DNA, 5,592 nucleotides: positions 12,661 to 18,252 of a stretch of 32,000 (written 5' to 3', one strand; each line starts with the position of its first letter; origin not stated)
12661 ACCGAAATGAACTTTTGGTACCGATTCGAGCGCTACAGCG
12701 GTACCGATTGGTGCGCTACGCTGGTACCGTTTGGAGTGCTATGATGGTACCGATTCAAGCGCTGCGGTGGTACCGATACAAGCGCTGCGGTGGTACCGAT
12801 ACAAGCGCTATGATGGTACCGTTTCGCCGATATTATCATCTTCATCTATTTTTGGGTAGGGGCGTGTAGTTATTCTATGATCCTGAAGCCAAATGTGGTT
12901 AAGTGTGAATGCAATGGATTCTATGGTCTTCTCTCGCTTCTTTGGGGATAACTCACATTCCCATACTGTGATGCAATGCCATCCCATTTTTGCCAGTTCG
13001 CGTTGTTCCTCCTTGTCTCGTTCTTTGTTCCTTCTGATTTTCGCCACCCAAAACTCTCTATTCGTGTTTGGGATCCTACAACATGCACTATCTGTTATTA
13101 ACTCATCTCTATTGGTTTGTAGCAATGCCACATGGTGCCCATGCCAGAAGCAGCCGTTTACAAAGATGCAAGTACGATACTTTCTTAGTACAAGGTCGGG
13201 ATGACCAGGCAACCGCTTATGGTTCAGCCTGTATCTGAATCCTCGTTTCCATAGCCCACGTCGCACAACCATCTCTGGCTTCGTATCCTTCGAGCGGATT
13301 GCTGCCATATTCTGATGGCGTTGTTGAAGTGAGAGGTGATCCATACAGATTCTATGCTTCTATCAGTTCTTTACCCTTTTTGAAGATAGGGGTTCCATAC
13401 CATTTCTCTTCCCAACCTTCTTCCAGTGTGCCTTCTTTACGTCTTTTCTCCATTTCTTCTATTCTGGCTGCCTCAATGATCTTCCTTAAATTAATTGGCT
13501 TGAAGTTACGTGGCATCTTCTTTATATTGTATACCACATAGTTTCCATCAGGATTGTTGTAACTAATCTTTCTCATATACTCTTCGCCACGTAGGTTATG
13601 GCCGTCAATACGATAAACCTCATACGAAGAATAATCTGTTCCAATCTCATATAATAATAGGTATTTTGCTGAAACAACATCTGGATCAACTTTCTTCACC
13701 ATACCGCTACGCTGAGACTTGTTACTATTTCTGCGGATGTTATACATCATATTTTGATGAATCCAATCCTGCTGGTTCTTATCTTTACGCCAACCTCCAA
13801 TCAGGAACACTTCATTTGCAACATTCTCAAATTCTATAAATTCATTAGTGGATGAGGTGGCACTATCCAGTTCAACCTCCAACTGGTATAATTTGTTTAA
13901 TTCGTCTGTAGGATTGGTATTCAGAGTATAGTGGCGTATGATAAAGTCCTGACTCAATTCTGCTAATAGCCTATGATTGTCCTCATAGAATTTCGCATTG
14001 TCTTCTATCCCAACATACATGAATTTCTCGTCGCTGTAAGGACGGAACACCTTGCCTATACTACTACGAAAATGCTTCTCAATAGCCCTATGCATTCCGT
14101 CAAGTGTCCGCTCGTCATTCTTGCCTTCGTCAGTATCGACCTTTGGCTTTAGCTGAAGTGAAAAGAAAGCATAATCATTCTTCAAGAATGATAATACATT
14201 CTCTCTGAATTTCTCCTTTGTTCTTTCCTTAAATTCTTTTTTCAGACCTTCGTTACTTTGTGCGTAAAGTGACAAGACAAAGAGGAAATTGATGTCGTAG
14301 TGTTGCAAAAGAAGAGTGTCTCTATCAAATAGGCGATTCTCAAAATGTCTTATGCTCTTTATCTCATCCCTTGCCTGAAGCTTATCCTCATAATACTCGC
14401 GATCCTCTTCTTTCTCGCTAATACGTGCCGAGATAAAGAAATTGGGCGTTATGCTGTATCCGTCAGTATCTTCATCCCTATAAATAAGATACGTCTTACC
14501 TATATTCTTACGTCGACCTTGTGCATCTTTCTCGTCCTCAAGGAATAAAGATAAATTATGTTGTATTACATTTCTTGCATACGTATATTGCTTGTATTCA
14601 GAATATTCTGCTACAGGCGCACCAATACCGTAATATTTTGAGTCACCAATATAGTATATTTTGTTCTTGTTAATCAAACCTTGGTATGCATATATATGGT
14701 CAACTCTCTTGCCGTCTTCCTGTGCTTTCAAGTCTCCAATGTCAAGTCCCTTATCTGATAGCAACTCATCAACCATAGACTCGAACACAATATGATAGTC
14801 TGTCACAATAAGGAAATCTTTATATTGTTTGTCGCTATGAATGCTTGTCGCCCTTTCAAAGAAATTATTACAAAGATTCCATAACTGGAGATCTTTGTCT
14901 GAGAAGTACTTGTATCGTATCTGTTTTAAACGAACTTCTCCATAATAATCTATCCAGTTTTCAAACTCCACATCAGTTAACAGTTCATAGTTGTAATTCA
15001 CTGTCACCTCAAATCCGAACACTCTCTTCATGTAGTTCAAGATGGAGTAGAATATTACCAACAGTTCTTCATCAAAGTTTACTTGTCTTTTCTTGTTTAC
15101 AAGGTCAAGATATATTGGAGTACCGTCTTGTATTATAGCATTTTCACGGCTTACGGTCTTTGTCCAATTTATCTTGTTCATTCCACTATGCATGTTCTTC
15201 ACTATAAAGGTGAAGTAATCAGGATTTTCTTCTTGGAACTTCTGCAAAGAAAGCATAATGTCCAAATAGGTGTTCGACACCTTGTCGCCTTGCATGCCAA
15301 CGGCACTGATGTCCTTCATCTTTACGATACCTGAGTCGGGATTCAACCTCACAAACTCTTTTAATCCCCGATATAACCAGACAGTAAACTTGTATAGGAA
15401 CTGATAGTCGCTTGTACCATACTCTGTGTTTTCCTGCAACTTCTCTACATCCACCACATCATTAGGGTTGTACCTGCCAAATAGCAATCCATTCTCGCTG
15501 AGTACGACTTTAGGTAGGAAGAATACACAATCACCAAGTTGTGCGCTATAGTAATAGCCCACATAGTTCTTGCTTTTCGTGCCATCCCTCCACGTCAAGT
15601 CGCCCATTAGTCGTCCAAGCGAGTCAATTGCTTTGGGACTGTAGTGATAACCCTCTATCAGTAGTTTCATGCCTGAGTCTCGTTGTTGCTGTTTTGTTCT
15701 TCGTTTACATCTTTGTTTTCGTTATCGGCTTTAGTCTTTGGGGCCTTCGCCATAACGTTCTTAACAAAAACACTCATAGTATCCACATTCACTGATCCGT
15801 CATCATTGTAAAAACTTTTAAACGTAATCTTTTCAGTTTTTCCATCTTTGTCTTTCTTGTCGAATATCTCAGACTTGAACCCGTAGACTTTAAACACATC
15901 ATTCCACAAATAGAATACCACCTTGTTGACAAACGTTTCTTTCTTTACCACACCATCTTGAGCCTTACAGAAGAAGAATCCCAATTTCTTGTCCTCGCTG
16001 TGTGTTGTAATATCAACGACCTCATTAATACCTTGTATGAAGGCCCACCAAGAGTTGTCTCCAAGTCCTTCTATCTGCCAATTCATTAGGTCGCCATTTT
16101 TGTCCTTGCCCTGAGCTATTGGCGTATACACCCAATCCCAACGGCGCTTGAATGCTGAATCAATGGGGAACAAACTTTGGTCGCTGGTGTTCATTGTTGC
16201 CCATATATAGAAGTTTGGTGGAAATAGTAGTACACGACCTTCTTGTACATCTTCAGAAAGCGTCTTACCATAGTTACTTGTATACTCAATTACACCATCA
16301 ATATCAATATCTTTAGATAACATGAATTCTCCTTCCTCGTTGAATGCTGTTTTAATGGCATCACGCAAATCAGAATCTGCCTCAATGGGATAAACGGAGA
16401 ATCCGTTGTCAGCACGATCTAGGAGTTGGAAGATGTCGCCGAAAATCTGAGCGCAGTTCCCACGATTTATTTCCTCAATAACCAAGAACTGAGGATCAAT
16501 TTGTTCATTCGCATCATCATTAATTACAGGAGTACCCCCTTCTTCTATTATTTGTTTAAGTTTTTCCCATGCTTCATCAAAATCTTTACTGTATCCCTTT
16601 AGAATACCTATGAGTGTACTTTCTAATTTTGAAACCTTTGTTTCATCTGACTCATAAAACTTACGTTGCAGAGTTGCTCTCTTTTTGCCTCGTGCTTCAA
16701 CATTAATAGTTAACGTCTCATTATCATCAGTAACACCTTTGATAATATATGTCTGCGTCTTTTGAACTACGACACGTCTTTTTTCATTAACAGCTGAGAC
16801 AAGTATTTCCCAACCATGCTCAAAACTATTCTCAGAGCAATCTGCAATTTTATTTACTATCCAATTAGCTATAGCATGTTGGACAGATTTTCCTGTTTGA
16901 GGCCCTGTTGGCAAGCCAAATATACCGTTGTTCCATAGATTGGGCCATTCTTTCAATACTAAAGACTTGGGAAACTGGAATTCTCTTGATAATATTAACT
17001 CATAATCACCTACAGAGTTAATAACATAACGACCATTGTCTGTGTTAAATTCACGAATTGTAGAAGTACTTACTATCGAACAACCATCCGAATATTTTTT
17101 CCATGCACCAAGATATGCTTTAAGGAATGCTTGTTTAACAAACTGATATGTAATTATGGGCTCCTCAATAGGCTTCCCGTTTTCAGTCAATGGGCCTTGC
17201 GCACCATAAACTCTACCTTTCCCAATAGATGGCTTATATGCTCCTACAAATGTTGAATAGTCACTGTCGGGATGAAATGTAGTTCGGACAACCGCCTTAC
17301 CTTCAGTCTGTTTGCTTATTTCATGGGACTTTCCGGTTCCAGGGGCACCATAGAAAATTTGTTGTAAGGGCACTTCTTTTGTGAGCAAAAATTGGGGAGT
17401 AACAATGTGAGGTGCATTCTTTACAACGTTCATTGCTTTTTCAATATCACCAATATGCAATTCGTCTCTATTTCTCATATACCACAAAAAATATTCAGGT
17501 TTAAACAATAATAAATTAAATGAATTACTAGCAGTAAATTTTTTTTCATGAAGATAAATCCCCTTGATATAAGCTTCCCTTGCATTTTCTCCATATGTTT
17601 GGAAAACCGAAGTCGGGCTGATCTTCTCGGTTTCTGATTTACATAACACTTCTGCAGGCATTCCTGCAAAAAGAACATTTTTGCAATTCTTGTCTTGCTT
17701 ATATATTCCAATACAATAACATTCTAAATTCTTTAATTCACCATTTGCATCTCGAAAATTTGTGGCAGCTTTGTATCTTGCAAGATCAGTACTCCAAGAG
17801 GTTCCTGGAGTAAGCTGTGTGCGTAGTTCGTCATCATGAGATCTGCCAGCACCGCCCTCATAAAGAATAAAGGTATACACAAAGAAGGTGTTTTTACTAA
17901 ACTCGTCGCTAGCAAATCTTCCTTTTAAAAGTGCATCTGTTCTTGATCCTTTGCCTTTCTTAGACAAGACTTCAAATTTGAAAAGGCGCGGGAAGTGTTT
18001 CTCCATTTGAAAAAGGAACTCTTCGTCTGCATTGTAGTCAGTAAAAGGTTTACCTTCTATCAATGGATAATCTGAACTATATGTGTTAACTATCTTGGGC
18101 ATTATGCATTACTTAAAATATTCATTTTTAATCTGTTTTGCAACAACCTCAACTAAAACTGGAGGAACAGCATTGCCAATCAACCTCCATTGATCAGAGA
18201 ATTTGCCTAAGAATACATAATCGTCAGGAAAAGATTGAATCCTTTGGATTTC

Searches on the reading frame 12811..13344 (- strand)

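Call 12: search_protein_families(library=pfam, proteins=[window:12811-13344:-], max_evalue=0.001)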
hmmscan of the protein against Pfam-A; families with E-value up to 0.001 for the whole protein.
window:12811-13344:- (178 aa): 1 family
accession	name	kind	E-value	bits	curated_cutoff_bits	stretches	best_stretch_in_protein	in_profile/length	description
PF03852.21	Vsr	-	5.2e-31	106.8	27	1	1-73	1-73/74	DNA mismatch endonuclease Vsr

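Call 13: search_protein_families(library=padloc, proteins=[window:12811-13344:-], max_evalue=0.001)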
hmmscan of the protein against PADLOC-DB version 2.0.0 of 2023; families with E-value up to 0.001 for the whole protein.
window:12811-13344:- (178 aa): 1 family
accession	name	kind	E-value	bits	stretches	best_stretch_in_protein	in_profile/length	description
PDLC03397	Vsr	-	1.6e-25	88.1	1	8-142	9-128/156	Type II nicking endonuclease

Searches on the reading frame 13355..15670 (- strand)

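Call 12: search_protein_families(library=pfam, proteins=[window:13355-15670:-], max_evalue=0.001)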
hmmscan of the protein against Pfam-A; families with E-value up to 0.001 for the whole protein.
window:13355-15670:- (772 aa): 1 family
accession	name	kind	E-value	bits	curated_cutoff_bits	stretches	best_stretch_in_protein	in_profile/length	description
PF09563.16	RE_LlaJI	-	0.00022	21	23.6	1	130-349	62-291/365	LlaJI restriction endonuclease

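Call 13: search_protein_families(library=padloc, proteins=[window:13355-15670:-], max_evalue=0.001)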
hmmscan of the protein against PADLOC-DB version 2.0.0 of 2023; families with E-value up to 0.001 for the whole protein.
window:13355-15670:- (772 aa): 0 families

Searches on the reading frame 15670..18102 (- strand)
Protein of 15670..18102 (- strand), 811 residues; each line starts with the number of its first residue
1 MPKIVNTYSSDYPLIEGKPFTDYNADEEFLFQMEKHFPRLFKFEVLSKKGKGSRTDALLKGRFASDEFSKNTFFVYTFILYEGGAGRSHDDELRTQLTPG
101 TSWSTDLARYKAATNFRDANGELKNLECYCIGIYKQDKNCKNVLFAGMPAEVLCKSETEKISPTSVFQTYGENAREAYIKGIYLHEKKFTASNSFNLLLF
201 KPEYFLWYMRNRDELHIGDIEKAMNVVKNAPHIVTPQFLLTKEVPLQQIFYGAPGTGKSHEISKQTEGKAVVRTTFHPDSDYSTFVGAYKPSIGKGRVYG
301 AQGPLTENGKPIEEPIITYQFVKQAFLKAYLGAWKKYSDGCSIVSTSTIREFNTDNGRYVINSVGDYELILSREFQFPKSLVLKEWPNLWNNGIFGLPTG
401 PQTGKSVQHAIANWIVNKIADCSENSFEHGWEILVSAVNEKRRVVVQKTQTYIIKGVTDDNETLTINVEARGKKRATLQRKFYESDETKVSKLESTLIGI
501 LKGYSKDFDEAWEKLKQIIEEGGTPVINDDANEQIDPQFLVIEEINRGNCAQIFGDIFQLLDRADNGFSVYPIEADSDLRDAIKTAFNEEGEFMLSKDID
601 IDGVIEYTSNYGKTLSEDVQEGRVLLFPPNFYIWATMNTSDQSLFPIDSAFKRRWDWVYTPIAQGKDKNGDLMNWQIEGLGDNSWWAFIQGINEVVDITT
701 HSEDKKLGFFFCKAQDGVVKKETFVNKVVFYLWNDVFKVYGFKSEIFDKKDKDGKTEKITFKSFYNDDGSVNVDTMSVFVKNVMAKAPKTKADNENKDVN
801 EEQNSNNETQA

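Call 12: search_protein_families(library=pfam, proteins=[window:15670-18102:-], max_evalue=0.001)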
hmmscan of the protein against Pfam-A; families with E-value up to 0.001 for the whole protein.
window:15670-18102:- (811 aa): 2 families
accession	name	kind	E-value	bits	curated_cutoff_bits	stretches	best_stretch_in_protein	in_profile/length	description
PF20296.3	MTaX1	-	6.7e-13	49.6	25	1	72-209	2-111/111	Methylase-associated X1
PF07728.20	AAA_5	-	1.8e-05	25.2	22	0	536-654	66-138/139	AAA domain (dynein-related subfamily)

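Call 13: search_protein_families(library=padloc, proteins=[window:15670-18102:-], max_evalue=0.001)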
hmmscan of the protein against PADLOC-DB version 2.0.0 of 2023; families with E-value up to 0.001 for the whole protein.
window:15670-18102:- (811 aa): 2 families
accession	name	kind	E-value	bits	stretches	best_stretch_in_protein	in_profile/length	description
PDLC03448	REase_II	-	2.6e-31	106.6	2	536-756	625-829/857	Type II restriction enzyme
PDLC03547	REase_II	-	2.1e-29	100.5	2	538-787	348-574/585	Type II restriction enzyme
